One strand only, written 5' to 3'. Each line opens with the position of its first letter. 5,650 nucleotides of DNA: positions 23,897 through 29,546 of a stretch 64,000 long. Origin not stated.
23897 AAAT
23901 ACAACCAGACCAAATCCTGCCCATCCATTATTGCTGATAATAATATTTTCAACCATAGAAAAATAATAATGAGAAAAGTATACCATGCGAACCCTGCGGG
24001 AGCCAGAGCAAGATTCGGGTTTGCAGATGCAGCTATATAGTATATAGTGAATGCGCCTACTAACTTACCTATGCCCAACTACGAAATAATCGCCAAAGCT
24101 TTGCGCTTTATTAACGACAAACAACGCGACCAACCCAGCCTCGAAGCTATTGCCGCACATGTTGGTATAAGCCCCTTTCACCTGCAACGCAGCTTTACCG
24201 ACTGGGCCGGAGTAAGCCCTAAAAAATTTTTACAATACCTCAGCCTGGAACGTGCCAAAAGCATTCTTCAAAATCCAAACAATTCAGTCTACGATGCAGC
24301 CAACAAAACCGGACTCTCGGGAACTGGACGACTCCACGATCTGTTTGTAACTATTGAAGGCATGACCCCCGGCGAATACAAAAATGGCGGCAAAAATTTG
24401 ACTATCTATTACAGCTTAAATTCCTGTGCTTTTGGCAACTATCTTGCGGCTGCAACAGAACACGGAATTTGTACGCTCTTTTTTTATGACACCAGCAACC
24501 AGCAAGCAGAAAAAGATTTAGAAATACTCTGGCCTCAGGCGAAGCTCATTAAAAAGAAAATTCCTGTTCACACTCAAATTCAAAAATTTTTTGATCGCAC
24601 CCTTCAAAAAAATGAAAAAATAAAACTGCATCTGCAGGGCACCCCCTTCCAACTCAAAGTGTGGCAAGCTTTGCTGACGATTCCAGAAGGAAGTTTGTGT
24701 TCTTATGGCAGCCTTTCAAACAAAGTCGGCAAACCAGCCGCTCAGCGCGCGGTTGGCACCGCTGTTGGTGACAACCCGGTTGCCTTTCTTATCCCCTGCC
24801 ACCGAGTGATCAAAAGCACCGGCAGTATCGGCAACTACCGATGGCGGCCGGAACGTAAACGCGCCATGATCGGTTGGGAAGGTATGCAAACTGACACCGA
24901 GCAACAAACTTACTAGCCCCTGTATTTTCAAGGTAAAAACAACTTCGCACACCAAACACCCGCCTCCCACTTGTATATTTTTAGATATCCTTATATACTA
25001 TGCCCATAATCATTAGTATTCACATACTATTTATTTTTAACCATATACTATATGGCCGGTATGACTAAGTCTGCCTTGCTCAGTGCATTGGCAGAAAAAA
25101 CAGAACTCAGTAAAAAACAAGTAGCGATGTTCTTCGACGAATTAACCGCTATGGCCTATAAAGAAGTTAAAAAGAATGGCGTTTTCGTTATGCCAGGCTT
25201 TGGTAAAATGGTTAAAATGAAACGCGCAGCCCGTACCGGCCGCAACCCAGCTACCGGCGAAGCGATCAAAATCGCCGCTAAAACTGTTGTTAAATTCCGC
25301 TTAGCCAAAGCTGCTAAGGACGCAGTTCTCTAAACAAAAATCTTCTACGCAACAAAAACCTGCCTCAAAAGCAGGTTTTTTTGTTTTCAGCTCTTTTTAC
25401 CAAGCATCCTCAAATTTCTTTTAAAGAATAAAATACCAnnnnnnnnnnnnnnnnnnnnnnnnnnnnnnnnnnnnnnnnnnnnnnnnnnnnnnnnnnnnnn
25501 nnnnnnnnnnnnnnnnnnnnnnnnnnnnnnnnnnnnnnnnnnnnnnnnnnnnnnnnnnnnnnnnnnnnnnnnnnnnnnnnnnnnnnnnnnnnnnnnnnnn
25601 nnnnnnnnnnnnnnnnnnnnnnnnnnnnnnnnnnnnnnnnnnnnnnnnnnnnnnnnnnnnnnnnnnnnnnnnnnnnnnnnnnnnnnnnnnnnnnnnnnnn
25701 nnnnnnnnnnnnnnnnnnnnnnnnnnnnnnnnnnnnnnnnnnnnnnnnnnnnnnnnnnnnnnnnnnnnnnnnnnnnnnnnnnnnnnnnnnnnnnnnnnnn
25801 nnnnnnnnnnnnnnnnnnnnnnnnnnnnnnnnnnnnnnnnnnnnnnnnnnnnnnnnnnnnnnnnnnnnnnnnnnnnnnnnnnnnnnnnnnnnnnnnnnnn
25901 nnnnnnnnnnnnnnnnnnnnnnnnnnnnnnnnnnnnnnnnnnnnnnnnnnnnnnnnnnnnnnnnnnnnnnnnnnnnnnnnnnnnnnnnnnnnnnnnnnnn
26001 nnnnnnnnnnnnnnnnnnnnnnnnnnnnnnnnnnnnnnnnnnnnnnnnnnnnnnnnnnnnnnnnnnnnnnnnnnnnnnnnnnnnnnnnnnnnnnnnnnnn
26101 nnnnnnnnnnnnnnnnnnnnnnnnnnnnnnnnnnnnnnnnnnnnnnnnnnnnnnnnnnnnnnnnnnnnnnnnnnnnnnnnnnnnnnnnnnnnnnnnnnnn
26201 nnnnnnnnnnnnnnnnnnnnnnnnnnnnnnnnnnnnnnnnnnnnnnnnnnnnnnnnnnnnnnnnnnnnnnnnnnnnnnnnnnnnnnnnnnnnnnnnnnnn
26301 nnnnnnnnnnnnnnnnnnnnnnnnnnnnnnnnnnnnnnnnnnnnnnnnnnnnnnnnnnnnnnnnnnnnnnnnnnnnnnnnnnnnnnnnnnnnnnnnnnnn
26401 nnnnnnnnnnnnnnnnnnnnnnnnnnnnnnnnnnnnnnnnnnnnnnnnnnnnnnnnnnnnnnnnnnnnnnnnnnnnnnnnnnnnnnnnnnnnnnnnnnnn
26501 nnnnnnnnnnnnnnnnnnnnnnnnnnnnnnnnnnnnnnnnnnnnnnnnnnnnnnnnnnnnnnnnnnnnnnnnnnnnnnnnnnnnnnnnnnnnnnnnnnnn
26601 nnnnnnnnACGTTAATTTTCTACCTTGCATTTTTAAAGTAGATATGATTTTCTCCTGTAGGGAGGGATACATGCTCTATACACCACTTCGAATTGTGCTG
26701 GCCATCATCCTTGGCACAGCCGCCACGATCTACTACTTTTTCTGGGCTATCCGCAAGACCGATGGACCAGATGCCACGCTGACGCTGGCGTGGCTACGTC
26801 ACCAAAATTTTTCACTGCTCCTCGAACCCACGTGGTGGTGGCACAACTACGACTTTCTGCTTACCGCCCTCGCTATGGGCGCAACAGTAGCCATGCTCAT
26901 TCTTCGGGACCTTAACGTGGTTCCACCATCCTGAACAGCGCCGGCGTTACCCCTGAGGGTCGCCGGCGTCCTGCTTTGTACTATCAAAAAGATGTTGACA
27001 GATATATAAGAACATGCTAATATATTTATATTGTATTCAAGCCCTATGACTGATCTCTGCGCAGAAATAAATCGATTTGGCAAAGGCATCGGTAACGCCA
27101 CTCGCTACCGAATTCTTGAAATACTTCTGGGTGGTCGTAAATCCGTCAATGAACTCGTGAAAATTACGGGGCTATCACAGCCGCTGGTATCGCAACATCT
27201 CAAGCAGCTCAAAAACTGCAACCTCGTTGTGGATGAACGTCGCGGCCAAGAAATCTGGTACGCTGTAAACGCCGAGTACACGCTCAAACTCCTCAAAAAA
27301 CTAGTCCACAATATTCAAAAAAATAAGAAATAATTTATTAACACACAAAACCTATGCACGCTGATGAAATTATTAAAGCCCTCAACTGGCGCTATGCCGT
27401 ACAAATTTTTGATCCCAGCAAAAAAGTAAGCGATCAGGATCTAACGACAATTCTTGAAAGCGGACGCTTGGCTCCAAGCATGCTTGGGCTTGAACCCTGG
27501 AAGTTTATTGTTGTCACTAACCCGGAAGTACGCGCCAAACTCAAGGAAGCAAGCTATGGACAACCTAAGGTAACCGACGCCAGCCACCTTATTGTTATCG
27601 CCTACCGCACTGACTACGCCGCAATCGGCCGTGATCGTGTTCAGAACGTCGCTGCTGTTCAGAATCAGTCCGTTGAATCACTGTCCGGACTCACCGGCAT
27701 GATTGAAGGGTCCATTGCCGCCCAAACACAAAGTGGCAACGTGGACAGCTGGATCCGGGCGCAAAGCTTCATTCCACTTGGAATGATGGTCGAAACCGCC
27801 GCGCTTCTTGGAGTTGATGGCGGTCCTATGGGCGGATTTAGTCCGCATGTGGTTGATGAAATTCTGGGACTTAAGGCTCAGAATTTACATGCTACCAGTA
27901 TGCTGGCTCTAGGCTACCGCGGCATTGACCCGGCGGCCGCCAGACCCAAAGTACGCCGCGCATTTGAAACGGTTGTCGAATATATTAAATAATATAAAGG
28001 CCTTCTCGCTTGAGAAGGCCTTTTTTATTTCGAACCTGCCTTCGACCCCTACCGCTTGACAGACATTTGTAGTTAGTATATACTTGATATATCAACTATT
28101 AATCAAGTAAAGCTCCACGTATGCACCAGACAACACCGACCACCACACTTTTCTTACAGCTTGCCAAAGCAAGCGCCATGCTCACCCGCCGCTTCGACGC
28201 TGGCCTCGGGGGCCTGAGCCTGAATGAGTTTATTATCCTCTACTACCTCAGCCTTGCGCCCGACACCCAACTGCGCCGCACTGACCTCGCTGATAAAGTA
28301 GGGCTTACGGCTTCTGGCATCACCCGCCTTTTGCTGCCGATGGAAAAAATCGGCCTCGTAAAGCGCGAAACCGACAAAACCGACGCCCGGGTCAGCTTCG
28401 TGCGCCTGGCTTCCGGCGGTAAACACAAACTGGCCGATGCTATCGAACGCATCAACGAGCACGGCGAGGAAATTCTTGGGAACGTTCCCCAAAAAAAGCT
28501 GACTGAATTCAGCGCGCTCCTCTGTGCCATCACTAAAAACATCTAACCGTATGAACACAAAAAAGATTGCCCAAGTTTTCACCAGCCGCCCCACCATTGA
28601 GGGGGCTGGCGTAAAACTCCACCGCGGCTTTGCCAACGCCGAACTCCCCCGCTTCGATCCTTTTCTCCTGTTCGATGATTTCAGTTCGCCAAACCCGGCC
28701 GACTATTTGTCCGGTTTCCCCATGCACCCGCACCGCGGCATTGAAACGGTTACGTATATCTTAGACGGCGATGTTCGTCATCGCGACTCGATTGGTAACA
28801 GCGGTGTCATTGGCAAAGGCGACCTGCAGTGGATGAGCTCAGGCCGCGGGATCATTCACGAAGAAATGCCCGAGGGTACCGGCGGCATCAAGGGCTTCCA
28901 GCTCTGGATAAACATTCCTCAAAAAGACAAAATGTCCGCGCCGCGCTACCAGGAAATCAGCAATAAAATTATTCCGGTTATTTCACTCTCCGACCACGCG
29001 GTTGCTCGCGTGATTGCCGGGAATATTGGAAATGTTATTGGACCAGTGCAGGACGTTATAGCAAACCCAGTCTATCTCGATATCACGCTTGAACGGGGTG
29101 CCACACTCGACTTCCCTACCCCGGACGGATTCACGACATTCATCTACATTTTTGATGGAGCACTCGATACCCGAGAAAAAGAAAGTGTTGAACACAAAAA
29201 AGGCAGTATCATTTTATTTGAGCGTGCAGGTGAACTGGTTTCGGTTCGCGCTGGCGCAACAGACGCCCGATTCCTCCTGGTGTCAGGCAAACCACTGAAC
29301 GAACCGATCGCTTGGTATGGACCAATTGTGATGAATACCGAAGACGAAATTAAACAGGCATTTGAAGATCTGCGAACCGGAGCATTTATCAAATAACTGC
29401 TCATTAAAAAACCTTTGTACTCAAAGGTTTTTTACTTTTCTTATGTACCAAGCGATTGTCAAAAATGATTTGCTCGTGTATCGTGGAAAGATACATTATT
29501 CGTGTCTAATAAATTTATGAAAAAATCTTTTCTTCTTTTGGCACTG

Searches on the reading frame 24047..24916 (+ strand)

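Call 89: search_protein_families(library=pfam, proteins=[window:24047-24916:+], max_evalue=0.00001)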
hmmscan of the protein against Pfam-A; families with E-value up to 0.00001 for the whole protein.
window:24047-24916:+ (289 aa): 3 families
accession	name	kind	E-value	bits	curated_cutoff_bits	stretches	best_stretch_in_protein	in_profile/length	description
PF01035.26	DNA_binding_1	-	3.5e-29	100.9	27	1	200-279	1-80/81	6-O-methylguanine DNA methyltransferase, DNA binding domain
PF12833.13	HTH_18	-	1.3e-16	61.1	33.6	1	35-113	1-79/80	Helix-turn-helix domain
PF00165.29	HTH_AraC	-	3.1e-07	30.8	26.6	0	31-63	10-42/42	Bacterial regulatory helix-turn-helix proteins, AraC family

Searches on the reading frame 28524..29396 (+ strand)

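Call 89: search_protein_families(library=pfam, proteins=[window:28524-29396:+], max_evalue=0.00001)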
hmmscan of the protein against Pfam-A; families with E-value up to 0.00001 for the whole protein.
window:28524-29396:+ (290 aa): 2 families
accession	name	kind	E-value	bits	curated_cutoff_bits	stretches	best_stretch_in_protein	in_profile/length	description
PF02678.22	Pirin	-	3.5e-33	114.3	26.1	1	34-129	6-108/108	Pirin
PF05726.19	Pirin_C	-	1e-30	106.6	27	1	184-288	1-102/103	Pirin C-terminal cupin domain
